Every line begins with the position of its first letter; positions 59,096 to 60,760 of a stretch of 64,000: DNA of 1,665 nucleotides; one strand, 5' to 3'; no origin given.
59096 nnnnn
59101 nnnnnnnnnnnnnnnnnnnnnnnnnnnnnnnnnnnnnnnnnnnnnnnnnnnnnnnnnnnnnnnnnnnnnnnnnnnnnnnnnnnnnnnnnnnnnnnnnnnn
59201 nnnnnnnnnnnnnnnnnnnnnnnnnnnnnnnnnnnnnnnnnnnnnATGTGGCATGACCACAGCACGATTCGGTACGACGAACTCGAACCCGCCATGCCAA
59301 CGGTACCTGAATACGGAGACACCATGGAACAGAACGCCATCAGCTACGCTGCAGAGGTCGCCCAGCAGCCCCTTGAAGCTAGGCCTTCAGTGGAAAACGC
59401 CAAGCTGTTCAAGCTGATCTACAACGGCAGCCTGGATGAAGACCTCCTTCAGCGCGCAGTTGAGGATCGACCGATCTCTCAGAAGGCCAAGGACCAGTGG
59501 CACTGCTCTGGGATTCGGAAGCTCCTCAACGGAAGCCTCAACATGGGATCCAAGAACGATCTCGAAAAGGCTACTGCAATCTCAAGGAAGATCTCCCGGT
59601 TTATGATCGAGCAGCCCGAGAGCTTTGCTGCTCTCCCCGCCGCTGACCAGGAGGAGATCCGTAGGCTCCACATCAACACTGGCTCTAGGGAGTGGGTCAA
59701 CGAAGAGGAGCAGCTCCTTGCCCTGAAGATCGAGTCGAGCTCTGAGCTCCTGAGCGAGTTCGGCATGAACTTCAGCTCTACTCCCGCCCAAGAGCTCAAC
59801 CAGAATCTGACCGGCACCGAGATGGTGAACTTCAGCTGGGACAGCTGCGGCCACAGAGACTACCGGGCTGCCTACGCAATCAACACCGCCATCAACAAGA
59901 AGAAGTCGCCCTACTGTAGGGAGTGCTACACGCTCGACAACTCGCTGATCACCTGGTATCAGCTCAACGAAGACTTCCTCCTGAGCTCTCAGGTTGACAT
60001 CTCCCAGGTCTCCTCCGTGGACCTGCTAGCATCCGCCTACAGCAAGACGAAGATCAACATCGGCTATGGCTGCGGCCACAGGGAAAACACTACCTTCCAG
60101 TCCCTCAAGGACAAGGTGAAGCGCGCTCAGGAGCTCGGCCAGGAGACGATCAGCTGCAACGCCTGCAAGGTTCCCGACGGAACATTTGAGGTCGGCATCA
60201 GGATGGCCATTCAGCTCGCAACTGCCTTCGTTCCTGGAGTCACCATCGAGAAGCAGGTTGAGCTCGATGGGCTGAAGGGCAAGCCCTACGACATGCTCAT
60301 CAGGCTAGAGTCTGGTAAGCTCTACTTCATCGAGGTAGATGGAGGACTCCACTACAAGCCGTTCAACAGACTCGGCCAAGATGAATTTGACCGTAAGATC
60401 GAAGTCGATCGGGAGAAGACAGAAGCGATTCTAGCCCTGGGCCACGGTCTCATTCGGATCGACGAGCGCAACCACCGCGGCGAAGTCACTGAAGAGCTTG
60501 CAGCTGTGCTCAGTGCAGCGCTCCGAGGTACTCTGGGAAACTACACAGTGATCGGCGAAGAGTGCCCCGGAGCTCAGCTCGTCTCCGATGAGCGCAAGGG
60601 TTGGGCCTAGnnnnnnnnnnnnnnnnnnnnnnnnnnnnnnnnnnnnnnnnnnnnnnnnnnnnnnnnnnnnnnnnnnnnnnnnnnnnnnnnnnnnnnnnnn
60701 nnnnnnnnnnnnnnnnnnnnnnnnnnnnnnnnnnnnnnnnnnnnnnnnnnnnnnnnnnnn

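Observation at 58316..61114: Convergent gene pair: Zn-ribbon/DUF559-like nuclease versus the only minus-strand gene, with back-to-back leaderless promoters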

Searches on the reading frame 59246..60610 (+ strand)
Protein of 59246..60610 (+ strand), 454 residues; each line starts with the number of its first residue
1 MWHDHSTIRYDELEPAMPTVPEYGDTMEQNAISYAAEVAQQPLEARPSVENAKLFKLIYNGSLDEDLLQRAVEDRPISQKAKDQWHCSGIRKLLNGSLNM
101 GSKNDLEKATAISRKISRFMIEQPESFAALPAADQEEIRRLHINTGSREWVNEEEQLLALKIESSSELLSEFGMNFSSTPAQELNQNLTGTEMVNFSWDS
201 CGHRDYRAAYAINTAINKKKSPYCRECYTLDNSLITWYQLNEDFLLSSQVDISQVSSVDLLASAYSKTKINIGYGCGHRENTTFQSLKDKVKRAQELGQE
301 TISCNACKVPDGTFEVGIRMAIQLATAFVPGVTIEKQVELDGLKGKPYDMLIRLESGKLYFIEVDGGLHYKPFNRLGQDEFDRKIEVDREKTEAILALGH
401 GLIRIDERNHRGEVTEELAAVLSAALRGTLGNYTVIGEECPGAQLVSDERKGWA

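Call 5: search_protein_families(library=pfam, proteins=[window:59246-60610:+], max_evalue=0.1)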
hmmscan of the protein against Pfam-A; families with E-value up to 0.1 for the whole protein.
window:59246-60610:+ (454 aa): 1 family
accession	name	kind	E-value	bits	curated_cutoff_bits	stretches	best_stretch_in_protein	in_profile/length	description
PF13020.12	NOV_C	-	0.076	13.5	22.1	0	319-366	3-49/91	Protein NO VEIN, C-terminal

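Call 8: search_protein_families(library=phrogs, proteins=[window:59246-60610:+], max_evalue=0.01)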
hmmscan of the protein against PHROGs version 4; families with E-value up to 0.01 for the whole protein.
window:59246-60610:+ (454 aa): 3 families
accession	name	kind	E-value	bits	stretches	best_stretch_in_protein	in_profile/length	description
phrog_559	-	DNA, RNA and nucleotide metabolism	8.8e-12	45.6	1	214-415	232-405/607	HNH endonuclease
phrog_4538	-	unknown function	1.6e-06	28.3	1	289-410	208-320/447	-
phrog_9084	-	DNA, RNA and nucleotide metabolism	0.0042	18.1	1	333-409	77-154/187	homing endonuclease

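Call 9: search_protein_families(library=ncbifam, proteins=[window:59246-60610:+], max_evalue=0.1)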
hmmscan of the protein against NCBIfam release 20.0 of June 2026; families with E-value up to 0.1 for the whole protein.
window:59246-60610:+ (454 aa): 0 families

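Call 10: search_solved_structures(query=window:59246-60610:+, max_evalue=10, show_alignments=3)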
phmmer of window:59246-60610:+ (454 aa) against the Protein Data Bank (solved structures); distinct sequences matched with E-value up to 10: 1.
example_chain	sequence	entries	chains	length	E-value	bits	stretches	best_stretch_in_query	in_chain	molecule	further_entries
1nvm_B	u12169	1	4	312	1.4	10.9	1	315-373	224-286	acetaldehyde dehydrogenase (acylating)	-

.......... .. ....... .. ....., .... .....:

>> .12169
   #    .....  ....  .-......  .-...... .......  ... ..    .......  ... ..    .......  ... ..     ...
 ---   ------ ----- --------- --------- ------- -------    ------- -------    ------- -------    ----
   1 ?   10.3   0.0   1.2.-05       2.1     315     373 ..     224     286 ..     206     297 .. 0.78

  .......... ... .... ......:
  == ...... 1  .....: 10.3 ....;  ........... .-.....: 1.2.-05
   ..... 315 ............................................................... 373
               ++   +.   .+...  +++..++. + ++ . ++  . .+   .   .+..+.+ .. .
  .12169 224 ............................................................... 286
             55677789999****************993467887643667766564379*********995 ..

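Call 11: find_homologous_proteins(query=window:59246-60610:+)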
Query window:59246-60610:+ (454 aa): 7 proteins with E <= 0.001 among 8000 candidates.
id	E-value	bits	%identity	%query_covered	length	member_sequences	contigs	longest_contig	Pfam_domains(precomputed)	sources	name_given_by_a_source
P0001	2.6e-284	961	100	94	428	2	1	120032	-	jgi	-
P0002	1.0e-203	695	74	90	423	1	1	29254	-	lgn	-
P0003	4.4e-176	604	66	90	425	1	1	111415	-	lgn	-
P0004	1.7e-139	484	76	62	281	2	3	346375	-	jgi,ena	-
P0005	1.8e-137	477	55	86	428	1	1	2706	-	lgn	-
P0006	1.4e-136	474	53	90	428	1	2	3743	-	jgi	jgi:hypothetical protein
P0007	2.1e-124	434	48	100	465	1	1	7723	-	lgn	-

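Call 13: find_encoding_contigs(protein=P0003, flank=10000, max_places=3)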
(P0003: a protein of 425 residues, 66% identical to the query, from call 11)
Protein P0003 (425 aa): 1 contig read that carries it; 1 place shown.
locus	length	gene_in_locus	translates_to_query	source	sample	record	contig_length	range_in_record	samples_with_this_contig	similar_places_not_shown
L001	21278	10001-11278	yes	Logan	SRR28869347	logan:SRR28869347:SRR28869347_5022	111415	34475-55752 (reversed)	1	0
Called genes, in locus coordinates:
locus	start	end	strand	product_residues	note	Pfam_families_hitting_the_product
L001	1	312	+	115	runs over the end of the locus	-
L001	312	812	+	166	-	-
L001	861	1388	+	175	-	-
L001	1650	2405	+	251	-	PF10263:SprT-like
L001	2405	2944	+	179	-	PF18143:HAD_SAK_2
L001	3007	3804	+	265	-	-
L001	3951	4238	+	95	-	-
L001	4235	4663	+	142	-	-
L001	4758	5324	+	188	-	-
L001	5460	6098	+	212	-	-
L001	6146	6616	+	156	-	-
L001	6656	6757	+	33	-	-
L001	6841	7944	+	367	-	PF00487:FA_desaturase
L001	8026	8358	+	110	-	PF01503:PRA-PH (faint), PF03819:MazG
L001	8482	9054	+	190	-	PF12158:DUF3592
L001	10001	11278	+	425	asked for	-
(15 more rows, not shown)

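Call 14: find_encoding_contigs(protein=P0002, flank=10000, max_places=3)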
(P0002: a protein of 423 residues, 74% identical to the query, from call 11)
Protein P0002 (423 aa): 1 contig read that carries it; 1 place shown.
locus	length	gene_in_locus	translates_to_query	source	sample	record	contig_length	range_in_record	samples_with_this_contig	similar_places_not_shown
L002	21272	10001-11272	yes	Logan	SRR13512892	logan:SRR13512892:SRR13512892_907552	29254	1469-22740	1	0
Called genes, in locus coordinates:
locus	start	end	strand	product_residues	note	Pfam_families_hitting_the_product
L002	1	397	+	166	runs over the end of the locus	-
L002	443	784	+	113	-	-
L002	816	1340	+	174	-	-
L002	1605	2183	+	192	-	-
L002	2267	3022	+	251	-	PF10263:SprT-like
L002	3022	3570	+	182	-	PF18143:HAD_SAK_2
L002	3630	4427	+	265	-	-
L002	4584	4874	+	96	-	-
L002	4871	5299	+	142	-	-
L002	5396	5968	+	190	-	-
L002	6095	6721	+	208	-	-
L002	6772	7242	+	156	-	-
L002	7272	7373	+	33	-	-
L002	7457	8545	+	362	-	PF00487:FA_desaturase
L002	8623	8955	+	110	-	PF01503:PRA-PH (weak), PF03819:MazG (weak)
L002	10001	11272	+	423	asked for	-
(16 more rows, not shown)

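Call 15: find_encoding_contigs(protein=P0004, flank=10000, max_places=3)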
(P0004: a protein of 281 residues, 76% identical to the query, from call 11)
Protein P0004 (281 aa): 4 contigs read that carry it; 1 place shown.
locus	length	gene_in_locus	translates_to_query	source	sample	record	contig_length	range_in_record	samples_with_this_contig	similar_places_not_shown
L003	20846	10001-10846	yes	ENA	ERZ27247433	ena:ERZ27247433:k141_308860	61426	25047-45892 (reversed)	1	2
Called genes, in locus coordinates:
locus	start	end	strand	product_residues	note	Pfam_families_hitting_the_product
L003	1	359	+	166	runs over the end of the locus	-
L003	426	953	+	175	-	-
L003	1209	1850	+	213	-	-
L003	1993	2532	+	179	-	PF18143:HAD_SAK_2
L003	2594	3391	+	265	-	-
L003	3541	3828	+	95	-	-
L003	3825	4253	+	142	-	-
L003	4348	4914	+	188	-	-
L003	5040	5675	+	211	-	-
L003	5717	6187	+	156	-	-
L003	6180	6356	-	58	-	-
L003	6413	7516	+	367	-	PF00487:FA_desaturase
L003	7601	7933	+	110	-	PF01503:PRA-PH (weak), PF03819:MazG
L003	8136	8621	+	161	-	PF12158:DUF3592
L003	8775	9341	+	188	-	PF12158:DUF3592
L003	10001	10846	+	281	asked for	-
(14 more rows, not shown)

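Call 31: find_encoding_contigs(protein=P0001, flank=10000, max_places=2)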
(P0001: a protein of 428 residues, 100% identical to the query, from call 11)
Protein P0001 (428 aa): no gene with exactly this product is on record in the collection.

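Call 34: predict_structure(alignment_id=A2)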
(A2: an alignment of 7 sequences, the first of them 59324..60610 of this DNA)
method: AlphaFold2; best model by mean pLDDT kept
length: 428 residues; sequences in the alignment: 7
mean_pLDDT: 79.5   pTM: 0.43
mean pLDDT of the five models: 79.5, 77.7, 77.3, 75.8, 74.9
residues with pLDDT >= 90: 93; 70-90: 255; 50-70: 49; < 50: 31
segments of 3 or more residues with pLDDT < 50: 1-16, 125-128, 283-287, 345-348
pLDDT, mean of each block of 10 residues (from residue 1): 29 45 82 90 90 89 90 83 85 79 88 84 55 89 94 90 87 94 89 88 90 91 88 82 86 87 82 70 50 60 73 77 85 83 49 77 87 87 62 83 88 83 76
secondary structure, 60 per line:
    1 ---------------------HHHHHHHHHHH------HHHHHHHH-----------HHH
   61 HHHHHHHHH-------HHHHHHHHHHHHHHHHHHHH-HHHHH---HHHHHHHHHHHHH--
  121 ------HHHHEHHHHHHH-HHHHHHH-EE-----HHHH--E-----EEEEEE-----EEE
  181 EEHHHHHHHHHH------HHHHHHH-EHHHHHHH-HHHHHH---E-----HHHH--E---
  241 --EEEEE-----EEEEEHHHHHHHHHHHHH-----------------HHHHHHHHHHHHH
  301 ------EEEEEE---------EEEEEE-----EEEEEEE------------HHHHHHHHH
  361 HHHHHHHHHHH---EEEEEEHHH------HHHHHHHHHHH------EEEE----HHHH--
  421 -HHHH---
elements in order: H22-32 H39-46 H58-69 H77-96 H98-102 H106-118 H127-130 H132-138 H140-146 H155-158 E167-172 E178-182 H183-192 H199-205 H208-214 H216-221 H231-234 E243-247 E253-257 H258-270 H288-300 E307-312 E322-327 E333-339 H352-371 E375-380 H390-400 E407-410 H415-418 H422-425

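Call 49: search_dna_similar(query=window:59324-60610:+, collection=phages, mode=protein, max_evalue=0.001, max_rows=25)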
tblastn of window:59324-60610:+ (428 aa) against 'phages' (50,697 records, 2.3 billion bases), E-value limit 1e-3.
No match.

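Call 72: search_protein_families(library=padloc, proteins=[window:59324-60610:+], max_evalue=0.01)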
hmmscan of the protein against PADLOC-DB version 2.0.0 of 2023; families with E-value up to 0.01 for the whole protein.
window:59324-60610:+ (428 aa): 0 families

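Call 84: search_solved_structures(query=A2, max_evalue=10, show_alignments=4)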
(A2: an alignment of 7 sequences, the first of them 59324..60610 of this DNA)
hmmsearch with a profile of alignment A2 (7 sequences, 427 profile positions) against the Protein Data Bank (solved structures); distinct sequences matched with E-value up to 10: 1.
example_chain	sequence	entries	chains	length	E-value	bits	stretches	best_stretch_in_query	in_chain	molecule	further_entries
9vy3_A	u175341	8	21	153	0.23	13.6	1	298-339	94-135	Propeptide, PepSY amd peptidase M4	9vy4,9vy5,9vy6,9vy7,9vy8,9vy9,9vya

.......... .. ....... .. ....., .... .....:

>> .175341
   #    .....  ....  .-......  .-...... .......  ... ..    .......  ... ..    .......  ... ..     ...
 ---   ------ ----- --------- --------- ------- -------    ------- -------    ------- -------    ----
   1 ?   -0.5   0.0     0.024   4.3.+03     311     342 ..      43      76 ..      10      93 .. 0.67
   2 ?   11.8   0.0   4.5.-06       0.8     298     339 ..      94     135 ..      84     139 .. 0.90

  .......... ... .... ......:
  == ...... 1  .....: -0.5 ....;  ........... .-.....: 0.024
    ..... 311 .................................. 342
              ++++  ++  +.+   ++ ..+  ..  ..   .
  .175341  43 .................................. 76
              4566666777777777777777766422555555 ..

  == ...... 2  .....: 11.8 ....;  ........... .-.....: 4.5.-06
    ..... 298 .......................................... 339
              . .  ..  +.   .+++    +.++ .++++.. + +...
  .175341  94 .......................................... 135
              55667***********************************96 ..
